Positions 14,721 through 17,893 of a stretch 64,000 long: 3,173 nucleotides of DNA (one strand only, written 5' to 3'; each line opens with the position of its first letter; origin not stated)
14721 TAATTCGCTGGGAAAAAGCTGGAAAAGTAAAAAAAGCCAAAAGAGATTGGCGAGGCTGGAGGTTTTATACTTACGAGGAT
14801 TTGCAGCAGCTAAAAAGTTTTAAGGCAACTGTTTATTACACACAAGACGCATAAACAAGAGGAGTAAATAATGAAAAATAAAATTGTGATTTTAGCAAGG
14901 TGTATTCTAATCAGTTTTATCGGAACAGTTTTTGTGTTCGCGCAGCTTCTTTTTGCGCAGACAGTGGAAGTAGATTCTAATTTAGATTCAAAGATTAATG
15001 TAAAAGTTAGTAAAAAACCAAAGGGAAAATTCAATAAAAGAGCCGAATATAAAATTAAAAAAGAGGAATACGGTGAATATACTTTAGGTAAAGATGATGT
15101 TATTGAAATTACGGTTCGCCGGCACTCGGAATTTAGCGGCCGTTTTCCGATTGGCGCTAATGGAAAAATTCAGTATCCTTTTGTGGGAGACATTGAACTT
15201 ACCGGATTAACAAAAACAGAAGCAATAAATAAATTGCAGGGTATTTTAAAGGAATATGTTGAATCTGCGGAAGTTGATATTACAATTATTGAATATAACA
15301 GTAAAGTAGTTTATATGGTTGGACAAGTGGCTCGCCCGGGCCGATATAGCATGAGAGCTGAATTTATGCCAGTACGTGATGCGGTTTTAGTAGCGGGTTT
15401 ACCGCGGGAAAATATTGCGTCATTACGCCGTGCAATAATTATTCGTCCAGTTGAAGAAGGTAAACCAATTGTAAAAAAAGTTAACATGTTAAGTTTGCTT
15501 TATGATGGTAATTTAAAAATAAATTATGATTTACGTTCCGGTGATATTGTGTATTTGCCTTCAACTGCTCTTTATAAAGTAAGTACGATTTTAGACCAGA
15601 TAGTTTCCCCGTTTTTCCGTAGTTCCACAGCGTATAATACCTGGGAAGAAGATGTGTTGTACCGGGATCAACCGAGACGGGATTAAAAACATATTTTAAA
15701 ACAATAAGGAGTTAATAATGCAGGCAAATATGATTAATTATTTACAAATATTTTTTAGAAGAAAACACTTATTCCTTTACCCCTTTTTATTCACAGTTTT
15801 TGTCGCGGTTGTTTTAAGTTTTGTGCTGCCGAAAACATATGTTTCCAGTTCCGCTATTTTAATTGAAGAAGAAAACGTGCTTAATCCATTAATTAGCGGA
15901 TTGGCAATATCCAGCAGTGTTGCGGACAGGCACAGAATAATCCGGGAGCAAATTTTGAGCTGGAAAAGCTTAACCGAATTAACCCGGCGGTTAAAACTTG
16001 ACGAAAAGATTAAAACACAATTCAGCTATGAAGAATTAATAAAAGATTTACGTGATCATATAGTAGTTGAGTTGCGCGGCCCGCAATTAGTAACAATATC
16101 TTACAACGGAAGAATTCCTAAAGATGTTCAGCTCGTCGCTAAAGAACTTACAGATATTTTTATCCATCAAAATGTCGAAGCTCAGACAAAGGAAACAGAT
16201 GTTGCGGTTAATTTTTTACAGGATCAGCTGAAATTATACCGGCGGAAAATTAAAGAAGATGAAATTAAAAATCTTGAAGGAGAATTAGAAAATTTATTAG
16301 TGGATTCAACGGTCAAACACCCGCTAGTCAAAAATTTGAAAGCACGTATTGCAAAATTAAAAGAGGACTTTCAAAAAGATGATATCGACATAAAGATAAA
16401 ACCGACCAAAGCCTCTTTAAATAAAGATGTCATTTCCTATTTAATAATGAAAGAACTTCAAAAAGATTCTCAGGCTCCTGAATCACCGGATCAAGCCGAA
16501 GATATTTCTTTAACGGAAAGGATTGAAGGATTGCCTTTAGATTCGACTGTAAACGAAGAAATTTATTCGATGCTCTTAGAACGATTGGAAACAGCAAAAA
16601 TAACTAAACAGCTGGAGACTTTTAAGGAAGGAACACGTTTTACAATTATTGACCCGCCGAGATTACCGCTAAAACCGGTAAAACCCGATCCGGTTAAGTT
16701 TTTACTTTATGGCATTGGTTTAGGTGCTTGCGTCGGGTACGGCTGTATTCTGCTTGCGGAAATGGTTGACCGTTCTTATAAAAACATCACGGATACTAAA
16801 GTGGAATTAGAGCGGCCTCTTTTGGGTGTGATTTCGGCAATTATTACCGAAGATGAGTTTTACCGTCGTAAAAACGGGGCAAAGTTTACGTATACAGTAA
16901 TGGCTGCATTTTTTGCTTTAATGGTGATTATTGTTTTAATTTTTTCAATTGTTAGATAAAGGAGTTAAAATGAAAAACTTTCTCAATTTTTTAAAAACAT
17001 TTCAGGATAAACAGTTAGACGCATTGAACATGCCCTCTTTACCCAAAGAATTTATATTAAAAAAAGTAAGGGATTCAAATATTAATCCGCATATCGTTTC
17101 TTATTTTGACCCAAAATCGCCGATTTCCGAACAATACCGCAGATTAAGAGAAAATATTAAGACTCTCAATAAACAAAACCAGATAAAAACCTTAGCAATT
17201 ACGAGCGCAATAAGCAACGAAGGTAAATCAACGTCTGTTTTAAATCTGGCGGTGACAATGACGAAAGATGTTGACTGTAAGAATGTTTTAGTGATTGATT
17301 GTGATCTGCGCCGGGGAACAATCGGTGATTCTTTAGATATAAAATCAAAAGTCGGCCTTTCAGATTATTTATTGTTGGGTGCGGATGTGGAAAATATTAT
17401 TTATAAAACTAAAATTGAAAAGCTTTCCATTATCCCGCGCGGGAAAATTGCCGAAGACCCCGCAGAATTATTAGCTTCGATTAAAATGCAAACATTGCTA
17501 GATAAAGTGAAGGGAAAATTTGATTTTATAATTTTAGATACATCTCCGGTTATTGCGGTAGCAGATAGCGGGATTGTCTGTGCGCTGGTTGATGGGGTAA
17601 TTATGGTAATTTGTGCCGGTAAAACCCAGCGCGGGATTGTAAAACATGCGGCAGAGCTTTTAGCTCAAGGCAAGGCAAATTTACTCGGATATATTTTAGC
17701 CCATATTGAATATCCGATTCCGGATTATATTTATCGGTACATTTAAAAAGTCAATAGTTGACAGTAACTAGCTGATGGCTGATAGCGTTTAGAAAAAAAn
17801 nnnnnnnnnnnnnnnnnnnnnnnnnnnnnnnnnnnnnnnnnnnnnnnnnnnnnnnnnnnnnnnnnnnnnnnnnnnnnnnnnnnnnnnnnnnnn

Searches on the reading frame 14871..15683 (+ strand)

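Call 18: search_protein_families(library=pfam, proteins=[window:14871-15683:+], max_evalue=0.00001)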
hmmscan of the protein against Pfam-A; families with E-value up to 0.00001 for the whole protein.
window:14871-15683:+ (271 aa): 2 families
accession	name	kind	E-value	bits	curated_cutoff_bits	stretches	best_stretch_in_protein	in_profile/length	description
PF02563.21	Poly_export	-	1.6e-16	60.7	28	1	68-139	5-76/77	Polysaccharide biosynthesis/export protein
PF22461.2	SLBB_2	-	1.7e-08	34.9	27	0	145-228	1-78/79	SLBB domain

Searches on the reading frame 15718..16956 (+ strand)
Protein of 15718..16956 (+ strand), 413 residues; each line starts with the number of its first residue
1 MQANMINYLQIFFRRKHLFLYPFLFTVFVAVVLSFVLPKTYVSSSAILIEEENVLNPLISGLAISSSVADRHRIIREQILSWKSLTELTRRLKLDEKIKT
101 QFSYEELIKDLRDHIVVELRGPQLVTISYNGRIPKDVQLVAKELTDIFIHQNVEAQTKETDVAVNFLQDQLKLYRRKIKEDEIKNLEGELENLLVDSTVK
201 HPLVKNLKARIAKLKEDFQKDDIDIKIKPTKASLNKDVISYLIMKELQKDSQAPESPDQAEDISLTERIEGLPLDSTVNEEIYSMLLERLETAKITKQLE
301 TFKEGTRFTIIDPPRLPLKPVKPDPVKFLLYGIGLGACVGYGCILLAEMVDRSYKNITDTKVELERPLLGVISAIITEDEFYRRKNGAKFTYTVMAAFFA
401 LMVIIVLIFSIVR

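Call 18: search_protein_families(library=pfam, proteins=[window:15718-16956:+], max_evalue=0.00001)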
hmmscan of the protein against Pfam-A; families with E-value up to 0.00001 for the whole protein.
window:15718-16956:+ (413 aa): 1 family
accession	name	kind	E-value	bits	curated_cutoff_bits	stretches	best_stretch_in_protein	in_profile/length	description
PF13807.11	GNVR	-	9.4e-07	29.1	27.7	1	274-347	11-80/82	G-rich domain on putative tyrosine kinase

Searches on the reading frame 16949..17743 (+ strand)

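Call 18: search_protein_families(library=pfam, proteins=[window:16949-17743:+], max_evalue=0.00001)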
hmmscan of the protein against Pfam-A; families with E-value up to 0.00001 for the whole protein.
window:16949-17743:+ (265 aa): 1 family
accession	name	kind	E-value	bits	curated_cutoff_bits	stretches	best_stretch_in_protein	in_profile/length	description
PF13614.12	AAA_31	-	1.3e-11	45.2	27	1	82-222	4-149/177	AAA domain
